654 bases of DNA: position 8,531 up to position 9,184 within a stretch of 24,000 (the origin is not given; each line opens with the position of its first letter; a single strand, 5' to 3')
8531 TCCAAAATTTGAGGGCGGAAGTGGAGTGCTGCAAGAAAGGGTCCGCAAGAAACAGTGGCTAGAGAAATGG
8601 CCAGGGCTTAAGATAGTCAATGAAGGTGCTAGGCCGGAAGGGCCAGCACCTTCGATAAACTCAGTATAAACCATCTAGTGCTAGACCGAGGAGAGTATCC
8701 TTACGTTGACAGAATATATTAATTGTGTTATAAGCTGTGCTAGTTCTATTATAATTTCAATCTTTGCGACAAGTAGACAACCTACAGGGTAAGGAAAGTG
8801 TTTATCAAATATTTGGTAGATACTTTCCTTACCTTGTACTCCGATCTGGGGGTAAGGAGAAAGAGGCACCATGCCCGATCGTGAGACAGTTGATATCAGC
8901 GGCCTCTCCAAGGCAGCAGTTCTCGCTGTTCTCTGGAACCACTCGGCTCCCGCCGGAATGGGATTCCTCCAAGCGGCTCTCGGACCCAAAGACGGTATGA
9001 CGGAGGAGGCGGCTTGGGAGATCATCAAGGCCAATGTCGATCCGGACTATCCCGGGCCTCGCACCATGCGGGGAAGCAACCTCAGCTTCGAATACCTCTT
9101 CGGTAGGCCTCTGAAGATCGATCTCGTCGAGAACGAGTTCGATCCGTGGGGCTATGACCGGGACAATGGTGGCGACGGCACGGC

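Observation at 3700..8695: tRNA-Gln-anchored array of single-gene cassettes separated by a mosaic A-hinge-B junction repeat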

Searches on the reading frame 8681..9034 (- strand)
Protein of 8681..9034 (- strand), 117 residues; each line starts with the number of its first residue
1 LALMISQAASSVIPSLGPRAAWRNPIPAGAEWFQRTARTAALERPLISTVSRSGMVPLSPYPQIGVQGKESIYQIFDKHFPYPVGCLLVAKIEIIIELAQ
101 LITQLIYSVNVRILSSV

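Call 43: search_protein_families(library=pfam, proteins=[window:8681-9034:-], max_evalue=0.1)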
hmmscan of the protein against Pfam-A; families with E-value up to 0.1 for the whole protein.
window:8681-9034:- (117 aa): 0 families
